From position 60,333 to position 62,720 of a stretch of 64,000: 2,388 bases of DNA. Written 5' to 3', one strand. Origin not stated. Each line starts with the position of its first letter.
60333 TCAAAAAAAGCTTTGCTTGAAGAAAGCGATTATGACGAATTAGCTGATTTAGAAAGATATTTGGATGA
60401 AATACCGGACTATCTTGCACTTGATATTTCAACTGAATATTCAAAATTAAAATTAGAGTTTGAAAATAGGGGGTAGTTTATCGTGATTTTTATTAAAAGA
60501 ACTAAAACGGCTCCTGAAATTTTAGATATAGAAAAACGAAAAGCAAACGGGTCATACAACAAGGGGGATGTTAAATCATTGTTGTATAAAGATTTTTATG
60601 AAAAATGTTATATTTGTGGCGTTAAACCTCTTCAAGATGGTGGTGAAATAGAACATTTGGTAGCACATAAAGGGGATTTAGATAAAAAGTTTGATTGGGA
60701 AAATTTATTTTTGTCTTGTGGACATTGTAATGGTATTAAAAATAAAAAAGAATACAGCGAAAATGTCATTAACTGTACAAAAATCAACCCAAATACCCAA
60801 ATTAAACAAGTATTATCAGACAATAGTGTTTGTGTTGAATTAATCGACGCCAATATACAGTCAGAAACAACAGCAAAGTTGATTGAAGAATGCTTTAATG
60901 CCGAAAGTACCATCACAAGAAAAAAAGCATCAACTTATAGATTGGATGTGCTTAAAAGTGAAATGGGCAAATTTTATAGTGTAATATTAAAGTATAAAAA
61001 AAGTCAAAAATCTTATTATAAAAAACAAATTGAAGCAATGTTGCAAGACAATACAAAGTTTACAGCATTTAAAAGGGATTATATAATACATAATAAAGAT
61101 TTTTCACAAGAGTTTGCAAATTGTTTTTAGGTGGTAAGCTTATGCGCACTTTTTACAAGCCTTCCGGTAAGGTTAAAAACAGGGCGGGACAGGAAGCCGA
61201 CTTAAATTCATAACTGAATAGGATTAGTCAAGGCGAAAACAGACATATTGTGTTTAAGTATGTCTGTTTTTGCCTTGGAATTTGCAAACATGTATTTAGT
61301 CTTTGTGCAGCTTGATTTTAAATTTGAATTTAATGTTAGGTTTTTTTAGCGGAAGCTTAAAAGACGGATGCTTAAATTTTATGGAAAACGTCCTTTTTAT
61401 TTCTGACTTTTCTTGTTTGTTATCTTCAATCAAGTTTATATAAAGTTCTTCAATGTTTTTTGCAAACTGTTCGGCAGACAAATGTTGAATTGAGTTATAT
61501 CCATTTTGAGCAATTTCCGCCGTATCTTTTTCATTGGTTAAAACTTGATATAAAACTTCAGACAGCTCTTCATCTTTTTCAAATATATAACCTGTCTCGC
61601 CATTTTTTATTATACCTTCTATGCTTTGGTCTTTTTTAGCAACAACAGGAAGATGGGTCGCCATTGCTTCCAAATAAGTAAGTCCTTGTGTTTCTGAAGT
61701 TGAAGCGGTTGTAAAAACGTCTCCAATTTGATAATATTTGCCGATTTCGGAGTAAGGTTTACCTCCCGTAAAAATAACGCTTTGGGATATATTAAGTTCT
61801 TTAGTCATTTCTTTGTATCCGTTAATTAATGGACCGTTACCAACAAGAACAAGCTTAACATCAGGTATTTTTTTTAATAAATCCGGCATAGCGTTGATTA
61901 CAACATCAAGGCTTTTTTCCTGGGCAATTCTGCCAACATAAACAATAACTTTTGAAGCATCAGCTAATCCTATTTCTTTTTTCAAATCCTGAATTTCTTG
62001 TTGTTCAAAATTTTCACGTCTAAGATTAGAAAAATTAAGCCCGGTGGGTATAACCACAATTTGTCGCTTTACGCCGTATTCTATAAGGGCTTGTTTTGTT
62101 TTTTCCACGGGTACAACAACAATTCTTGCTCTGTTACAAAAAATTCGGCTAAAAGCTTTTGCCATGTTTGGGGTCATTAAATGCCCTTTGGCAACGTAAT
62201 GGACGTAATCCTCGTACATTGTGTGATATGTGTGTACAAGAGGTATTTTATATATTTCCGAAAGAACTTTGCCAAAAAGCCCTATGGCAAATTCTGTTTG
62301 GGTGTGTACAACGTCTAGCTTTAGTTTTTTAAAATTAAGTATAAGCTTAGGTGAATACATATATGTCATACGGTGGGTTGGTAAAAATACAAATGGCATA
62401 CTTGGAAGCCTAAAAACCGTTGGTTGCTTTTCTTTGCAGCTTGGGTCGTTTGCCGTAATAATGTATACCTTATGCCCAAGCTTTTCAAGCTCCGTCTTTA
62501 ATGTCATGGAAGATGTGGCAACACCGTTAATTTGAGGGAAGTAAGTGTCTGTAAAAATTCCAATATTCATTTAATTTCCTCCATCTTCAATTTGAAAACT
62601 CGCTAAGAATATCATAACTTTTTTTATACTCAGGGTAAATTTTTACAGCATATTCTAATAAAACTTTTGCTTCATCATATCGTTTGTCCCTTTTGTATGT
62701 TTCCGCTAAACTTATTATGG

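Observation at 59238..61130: Two-gene ABC-like ATPase + HNH nuclease cassette: Septu-like (PtuA/PtuB) anti-phage candidate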

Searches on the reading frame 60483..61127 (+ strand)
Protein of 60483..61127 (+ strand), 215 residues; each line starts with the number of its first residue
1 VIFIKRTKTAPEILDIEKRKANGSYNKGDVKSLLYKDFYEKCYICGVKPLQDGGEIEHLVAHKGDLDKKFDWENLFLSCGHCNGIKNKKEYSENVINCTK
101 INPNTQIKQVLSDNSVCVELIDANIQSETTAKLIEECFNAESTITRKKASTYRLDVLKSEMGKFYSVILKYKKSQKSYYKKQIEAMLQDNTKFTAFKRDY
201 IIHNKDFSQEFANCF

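Call 3: search_protein_families(library=padloc, proteins=[window:60483-61127:+], max_evalue=1)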
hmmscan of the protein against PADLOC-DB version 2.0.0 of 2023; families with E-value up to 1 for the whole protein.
window:60483-61127:+ (215 aa): 32 families (the best 25 are shown)
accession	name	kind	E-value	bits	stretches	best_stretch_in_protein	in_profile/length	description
PDLC00321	PtuB1|PtuB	-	5.7e-59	197.6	1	1-213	1-220/223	Unknown function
PDLC00331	PtuB1|PtuB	-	1e-44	150.8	1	1-214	1-218/222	Unknown function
PDLC00323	PtuB1|PtuB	-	6.1e-25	86.1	1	1-213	1-206/215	Unknown function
PDLC00337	PtuB1|PtuB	-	3.8e-18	64.1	1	18-203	35-210/216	Unknown function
PDLC00336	PtuB1|PtuB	-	1.2e-15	55.8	1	10-207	34-237/250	Unknown function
PDLC00342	PtuB1|PtuB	-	1.6e-12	45.4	1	21-209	29-217/247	Unknown function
PDLC00341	PtuB1|PtuB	-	3.4e-10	37.9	1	18-178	30-181/273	Unknown function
PDLC00315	PtuB1|PtuB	-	7.3e-10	37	1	28-193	19-183/227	Unknown function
PDLC00324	PtuB1|PtuB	-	2.9e-09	35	1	1-105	1-116/209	Unknown function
PDLC02924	HNH_I-A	-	3.3e-08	31.8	1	1-183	1-176/198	-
PDLC00351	PtuB1|PtuB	-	1.4e-07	29.8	1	31-140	48-159/195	Unknown function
PDLC00334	PtuB1|PtuB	-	1.9e-07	29.2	1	1-199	1-208/222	Unknown function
PDLC00348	PtuB1|PtuB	-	4.4e-07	27.6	1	31-151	44-162/198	Unknown function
PDLC00358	PtuB1|PtuB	-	6.8e-07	27.2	1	24-117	30-128/215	Unknown function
PDLC00313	PtuB1|PtuB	-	1.7e-06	25.7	1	26-110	38-121/240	Unknown function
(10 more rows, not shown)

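Call 4: search_protein_families(library=pfam, proteins=[window:60483-61127:+], max_evalue=1)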
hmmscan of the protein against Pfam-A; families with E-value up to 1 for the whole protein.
window:60483-61127:+ (215 aa): 2 families
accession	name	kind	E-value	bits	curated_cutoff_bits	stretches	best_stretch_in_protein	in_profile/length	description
PF01844.29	HNH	-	4.1e-05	24.1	21.4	1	42-88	1-46/47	HNH endonuclease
PF12554.13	MOZART1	-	0.066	13.4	27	1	115-136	24-45/47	Mitotic-spindle organizing gamma-tubulin ring associated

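Call 5: search_protein_families(library=ncbifam, proteins=[window:60483-61127:+], max_evalue=1)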
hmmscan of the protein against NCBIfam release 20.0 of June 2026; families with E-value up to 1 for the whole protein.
window:60483-61127:+ (215 aa): 4 families
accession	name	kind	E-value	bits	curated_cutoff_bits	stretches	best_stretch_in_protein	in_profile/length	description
TIGR02646.1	TIGR02646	subfamily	1.3e-06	28.5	52.15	1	26-112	11-98/144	retron system putative HNH endonuclease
NF041761.1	PtuB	equivalog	2.2e-06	27.7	150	1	20-103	28-104/218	retron Ec78 anti-phage system effector HNH endonuclease PtuB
NF040563.1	guided_IscB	equivalog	0.0011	18.1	175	1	26-117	179-267/314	RNA-guided endonuclease IscB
TIGR01909.1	C_GCAxxG_C_C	subfamily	0.07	13.2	47.4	1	81-131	70-117/120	C-GCAxxG-C-C family (seleno)protein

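Call 11: search_solved_structures(query=window:60483-61127:+, max_evalue=0.01, show_alignments=2)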
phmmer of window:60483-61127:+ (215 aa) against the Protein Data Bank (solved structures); distinct sequences matched with E-value up to 0.01: 0.

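Call 13: find_homologous_proteins(query=window:60483-61127:+, max_evalue=0.00001)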
Query window:60483-61127:+ (215 aa): 176 proteins with E <= 0.00001 among 261 candidates; the best 120 are listed.
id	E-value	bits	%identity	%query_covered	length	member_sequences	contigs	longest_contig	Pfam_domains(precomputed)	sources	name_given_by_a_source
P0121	2.4e-139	480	100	100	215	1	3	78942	-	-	-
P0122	2.7e-80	287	61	99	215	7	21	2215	PF01844.30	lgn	-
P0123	3.1e-74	267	58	98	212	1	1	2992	PF01844.30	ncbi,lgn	-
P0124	2.3e-72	261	56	99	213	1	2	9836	PF01844.30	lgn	-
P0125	2.8e-71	258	55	100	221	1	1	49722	-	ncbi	-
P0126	5.6e-69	250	56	96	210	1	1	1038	PF01844.30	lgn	-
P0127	7.7e-68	246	55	99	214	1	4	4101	PF01844.30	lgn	-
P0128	4.1e-47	179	44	97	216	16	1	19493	-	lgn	-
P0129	4.8e-46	175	44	96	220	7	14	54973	-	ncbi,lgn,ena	-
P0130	1.6e-45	173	44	96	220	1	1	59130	-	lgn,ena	-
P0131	2.3e-45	173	43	96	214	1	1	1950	-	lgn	-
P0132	7.5e-43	165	45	93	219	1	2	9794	-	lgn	-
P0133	1.1e-42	164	41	99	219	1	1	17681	-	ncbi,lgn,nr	ncbi:MAG: hypothetical protein LUG99_10370 [Lachnospiraceae bacterium]|nr:hypothetical protein [Lach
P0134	1.1e-42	164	45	92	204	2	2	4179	-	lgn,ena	-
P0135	4.1e-42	162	43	95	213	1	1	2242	PF01844.30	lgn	-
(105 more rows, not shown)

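Call 34: search_solved_structures(query=A2, max_evalue=1, show_alignments=3)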
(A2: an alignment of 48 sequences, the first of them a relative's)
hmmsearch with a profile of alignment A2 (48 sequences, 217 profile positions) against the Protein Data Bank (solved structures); distinct sequences matched with E-value up to 1: 10.
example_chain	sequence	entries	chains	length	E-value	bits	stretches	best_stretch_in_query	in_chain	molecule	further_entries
9n69_F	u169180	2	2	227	8.8e-09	38.6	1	23-165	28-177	TIGR02646 family protein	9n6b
9l7p_H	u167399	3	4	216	0.00019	24.4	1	26-198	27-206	TIGR02646 family protein | Retron I-A effector PtuB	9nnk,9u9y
9vh1_F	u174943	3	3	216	0.00021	24.3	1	24-198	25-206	Retron Ec78 putative HNH endonuclease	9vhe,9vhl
9nnb_J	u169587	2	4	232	0.00021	24.3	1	26-198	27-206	Retron I-A effector PtuB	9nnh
9kjx_F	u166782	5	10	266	0.00039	23.4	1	26-198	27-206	TIGR02646 family protein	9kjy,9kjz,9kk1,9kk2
22bv_F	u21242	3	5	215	0.025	17.4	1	33-84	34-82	TIGR02646 family protein | PtuB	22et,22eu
4g65_A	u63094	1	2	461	0.16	14.8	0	89-150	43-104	Trk system potassium uptake protein trkA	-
4j9u_E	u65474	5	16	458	0.19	14.6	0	89-150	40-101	Potassium uptake protein TrkA | Potassium transporter peripheral membrane component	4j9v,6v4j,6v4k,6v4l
22bu_F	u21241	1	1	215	0.96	12.3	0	40-84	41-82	TIGR02646 family protein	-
9k31_A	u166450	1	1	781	0.98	12.3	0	73-90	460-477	YnpsCas9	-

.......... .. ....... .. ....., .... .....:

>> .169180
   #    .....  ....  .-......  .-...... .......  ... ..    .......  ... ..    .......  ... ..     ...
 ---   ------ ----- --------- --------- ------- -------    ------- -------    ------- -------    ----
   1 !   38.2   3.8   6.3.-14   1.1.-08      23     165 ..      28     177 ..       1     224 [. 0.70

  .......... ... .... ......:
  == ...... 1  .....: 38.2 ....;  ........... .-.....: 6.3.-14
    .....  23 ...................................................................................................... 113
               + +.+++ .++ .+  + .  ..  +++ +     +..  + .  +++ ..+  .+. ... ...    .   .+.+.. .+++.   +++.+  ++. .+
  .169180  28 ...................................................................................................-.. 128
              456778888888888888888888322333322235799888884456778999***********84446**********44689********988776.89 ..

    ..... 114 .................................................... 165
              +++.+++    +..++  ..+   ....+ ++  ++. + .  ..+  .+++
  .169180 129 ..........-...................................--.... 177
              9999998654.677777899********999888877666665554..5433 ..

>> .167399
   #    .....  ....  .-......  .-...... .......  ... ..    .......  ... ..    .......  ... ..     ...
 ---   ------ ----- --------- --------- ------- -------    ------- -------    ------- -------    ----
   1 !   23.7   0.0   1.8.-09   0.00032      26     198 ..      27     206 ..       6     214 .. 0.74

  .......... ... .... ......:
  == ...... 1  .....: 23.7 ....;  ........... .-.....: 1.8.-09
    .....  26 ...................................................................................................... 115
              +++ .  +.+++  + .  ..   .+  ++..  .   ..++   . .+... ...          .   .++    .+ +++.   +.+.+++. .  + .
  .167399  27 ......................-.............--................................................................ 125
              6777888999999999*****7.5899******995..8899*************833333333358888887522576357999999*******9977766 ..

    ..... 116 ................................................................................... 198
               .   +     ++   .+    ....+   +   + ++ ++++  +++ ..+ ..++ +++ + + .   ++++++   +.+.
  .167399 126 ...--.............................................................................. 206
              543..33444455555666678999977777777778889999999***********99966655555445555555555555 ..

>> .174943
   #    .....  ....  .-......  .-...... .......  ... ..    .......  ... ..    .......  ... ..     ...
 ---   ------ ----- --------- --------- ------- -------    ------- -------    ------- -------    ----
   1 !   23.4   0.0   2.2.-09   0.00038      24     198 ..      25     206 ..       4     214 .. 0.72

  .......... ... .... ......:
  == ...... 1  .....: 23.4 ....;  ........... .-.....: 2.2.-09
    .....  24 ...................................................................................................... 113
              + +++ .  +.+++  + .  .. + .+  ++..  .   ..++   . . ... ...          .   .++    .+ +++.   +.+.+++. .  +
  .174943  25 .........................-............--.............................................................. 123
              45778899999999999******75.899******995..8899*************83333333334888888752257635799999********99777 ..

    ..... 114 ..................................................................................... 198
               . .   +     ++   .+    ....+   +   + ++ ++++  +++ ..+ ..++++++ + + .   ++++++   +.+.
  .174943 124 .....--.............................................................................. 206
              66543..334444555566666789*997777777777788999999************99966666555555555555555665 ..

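Call 44: predict_structure(alignment_id=A2)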
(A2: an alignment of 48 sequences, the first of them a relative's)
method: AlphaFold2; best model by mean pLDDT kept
length: 215 residues; sequences in the alignment: 48
mean_pLDDT: 95.4   pTM: 0.91
mean pLDDT of the five models: 95.4, 95.1, 94.6, 92.8, 81.1
residues with pLDDT >= 90: 196; 70-90: 19; 50-70: 0; < 50: 0
segments of 3 or more residues with pLDDT < 50: none
pLDDT, mean of each block of 10 residues (from residue 1): 95 98 96 97 96 94 95 97 96 97 96 96 97 97 91 97 97 96 97 97 86 87
secondary structure, 60 per line:
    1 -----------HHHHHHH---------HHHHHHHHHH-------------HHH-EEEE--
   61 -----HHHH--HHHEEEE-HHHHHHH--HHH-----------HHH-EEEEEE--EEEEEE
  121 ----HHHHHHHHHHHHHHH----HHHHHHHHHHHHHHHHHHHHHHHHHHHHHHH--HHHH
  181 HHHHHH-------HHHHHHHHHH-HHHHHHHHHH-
elements in order: H12-18 H28-37 E55-58 H66-69 E75-78 H80-86 E107-112 E115-120 H125-139 H144-174 H177-186 H194-203 H205-214

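Call 48: fold_search(model_id=the predicted structure, library=pdb)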
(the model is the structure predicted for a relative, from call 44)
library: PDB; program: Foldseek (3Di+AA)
matches with E <= 10: 32; with E <= 0.001: 8
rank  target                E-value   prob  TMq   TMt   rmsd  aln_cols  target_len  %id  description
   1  9u9y_H                2.6e-06  1.00  0.65  0.67   4.5       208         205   18  Cryo-EM structure of retron Ec78 effector complex (released 2025-12-10)
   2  9nnb_J                2.4e-05  1.00  0.66  0.67   4.3       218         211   18  Cryo-EM structure of the Retron Ec78 complex, PtuA:PtuB:RT (4:2:1) (released 2025-10-08)
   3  9n6b_F                2.9e-05  1.00  0.64  0.62   5.2       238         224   17  Structure of the retron IA complex with HNH nuclease in the "up" orientation (released 2025-04-23)
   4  9vhl_F                9.5e-05  1.00  0.58  0.60   5.0       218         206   19  cryoEM structure of retron-Eco7 complex (form II) (released 2026-01-07)
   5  9l7p_H                1.6e-04  1.00  0.59  0.58   5.5       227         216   19  Cryo-EM structure of retron Ec78 system complex (released 2025-12-10)
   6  9n69_F                2.1e-04  1.00  0.64  0.62   5.2       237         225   17  Structure of the retron IA complex with HNH nuclease in the "down" orientation (released 2025-04-23)
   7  9nnh_K                3.0e-04  1.00  0.65  0.67   4.4       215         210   18  Cryo-EM structure of the Retron Ec78 complex, PtuA:PtuB:RT (4:2:2) (released 2025-10-08)
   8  8eea_G                8.4e-04  1.00  0.61  0.57   5.8       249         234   14  Structure of E.coli Septu (PtuAB) complex (released 2023-12-27)
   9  4h9d_B                6.9e-01  0.38  0.24  0.48   8.0        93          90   19  Crystal Structure of Mn-dependent Gme HNH nicking endonuclease from Geobacter metallireducens GS-15, Northeast Structu (released 2012-10-10)
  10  4h9d_A                7.3e-01  0.57  0.26  0.50   7.7        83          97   20  Crystal Structure of Mn-dependent Gme HNH nicking endonuclease from Geobacter metallireducens GS-15, Northeast Structu (released 2012-10-10)
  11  9k32_A                1.7e+00  0.11  0.25  0.08  18.1       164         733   13  Cryo-EM structure of the NbaCas9-guide RNA-target DNA complex (released 2026-02-04)
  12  9k9u_C                3.4e+00  0.02  0.16  0.10  19.0       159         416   13  MPXV DNA polymerase complex in editing state 1 (released 2025-02-26)
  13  6ghc_A                4.3e+00  0.20  0.25  0.20   3.4        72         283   18  Modification dependent EcoKMcrA restriction endonuclease (released 2018-08-08)
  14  4zg4_B                4.3e+00  0.04  0.08  0.03   9.8        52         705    8  Myosin Vc Pre-powerstroke (released 2016-03-23)
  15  4zg4_E                4.6e+00  0.04  0.08  0.03   9.8        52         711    8  Myosin Vc Pre-powerstroke (released 2016-03-23)
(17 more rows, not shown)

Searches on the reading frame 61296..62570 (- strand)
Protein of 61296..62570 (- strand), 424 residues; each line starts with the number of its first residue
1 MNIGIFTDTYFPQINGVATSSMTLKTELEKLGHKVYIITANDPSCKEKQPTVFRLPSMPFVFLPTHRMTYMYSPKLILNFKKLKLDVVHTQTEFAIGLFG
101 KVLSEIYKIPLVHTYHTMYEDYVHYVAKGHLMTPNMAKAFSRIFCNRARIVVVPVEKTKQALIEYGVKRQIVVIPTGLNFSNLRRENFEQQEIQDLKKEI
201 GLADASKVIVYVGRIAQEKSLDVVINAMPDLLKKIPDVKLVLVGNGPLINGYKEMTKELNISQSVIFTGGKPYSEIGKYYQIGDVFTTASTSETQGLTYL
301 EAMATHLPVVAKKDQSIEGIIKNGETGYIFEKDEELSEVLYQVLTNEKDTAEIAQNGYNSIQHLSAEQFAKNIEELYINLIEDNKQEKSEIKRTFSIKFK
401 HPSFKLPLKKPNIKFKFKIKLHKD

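Call 18: find_related_loci(query=window:61299-62570:-, collection=genome_contigs, flank=8000)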
Query window:61299-62570:- (424 aa) in genome_contigs; peptide patterns used: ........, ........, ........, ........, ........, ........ (x = any residue, [..] = any of these).
600 stretches matched a pattern (row limit reached: there are more); 576 encode a relative of the query (tblastn E <= 1e-3); the best 80 are kept; 80 distinct loci.
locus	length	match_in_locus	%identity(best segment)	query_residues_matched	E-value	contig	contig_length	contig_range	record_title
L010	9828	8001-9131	58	1-377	6e-154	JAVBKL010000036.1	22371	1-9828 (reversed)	MAG: Eubacteriales bacterium isolate GLO_MAG_00264 c_000002708692, whole genome shotgun sequence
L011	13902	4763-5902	56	1-381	5e-151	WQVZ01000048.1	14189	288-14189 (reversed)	MAG: Defluviitaleaceae bacterium isolate Emb289P1bin53 Ga0123355_10010527, whole genome shotgun sequence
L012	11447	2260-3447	55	1-396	3e-149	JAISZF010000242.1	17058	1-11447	MAG: Clostridiales bacterium isolate Nc350_bin69 k119_1565146, whole genome shotgun sequence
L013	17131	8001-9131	55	1-377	3e-146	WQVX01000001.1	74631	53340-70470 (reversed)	MAG: Defluviitaleaceae bacterium isolate Emb289P1bin51 Ga0123355_10000200, whole genome shotgun sequence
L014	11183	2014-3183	53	1-388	4e-145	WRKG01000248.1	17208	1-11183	MAG: Bacillota bacterium isolate Th196P1bin11 JGI24700J35501_10930637, whole genome shotgun sequence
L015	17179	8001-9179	52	1-394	1e-143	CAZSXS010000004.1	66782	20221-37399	MAG TPA_asm: uncultured Defluviitaleaceae bacterium isolate SRP242652_co4_126 genome assembly, contig: NODE_195_length_6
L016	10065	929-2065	54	1-377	8e-140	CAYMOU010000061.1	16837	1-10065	MAG TPA_asm: uncultured Defluviitaleaceae bacterium isolate SRP242652_co2_38 genome assembly, contig: NODE_3749_length_1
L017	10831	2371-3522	52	1-382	6e-140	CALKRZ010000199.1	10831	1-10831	MAG: uncultured Clostridia bacterium isolate R1_Bin_METABAT__286_1 genome assembly, contig: c_000001463892, whole genome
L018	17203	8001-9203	51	1-399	2e-138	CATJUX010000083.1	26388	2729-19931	MAG: uncultured Eubacteriales bacterium isolate iMGMC-686_1678881655 genome assembly, contig: MegahitA5_17243, whole gen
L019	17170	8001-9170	51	1-388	3e-137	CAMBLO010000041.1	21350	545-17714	MAG: uncultured Clostridia bacterium isolate SRR15732368_bin.3_metaWRAP_v1.3_MAG genome assembly, contig: ERZ9426318.917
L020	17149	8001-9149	52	1-383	9e-137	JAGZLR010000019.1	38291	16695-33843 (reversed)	MAG: Clostridiales bacterium isolate L3_128_000G1_dasL3_128_000G1_metabat.metabat.82 L3_128_000G1_scaffold_1017, whole g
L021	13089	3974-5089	54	1-377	2e-136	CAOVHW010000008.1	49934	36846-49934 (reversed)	MAG TPA_asm: uncultured Eubacteriales bacterium isolate MGBC163006 genome assembly, contig: MGBC163006.8, whole genome s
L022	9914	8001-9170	51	1-388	3e-136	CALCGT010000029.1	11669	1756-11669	MAG TPA_asm: uncultured Clostridia bacterium isolate SRR6425755_bin.20_CONCOCT_v1.1_MAG genome assembly, contig: ERZ1767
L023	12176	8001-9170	51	1-388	1e-135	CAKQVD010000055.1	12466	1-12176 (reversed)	MAG: uncultured Anaerotignum sp. isolate REFINED_METABAT215_TOP10_CONTIGS_1500_ASSEMBLY_K77_MERGED__Hadza_PheChl_Fiber-H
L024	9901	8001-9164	51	1-386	5e-134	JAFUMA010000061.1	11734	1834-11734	MAG: Anaerotignum sp. isolate RGIG4617 Roe_deer_Rectum-4__c225362, whole genome shotgun sequence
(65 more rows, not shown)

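Call 58: find_encoding_contigs(protein=window:61296-62570:-, flank=5000, max_places=8)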
Protein window:61296-62570:- (424 aa): 3 contigs read that carry it; 3 places shown.
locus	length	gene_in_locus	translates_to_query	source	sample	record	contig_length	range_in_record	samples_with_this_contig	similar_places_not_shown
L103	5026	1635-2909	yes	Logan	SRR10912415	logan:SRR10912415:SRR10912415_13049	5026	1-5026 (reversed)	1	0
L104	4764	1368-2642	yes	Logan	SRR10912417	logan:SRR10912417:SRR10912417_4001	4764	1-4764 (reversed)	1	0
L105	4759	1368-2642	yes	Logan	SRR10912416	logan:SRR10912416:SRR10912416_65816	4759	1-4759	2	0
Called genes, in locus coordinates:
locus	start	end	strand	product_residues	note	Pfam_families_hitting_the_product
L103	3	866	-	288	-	?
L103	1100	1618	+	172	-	-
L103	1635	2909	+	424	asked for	PF13439:Glyco_transf_4, PF13579:Glyco_trans_4_4, PF00534:Glycos_transf_1, PF13692:Glyco_trans_1_4, PF13524:Glyco_trans_1_2 (weak)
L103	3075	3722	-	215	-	-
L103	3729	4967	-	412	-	PF02463:SMC_N, PF13175:AAA_15, PF13304:AAA_21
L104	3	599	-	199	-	?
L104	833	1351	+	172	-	-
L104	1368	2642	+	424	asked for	PF13439:Glyco_transf_4, PF13579:Glyco_trans_4_4, PF00534:Glycos_transf_1, PF13692:Glyco_trans_1_4, PF13524:Glyco_trans_1_2 (weak)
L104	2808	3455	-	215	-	-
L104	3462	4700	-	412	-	PF02463:SMC_N, PF13175:AAA_15, PF13304:AAA_21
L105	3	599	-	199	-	?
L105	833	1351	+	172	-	-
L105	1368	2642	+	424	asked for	PF13439:Glyco_transf_4, PF13579:Glyco_trans_4_4, PF00534:Glycos_transf_1, PF13692:Glyco_trans_1_4, PF13524:Glyco_trans_1_2 (weak)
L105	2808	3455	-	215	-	-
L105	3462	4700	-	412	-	PF02463:SMC_N, PF13175:AAA_15, PF13304:AAA_21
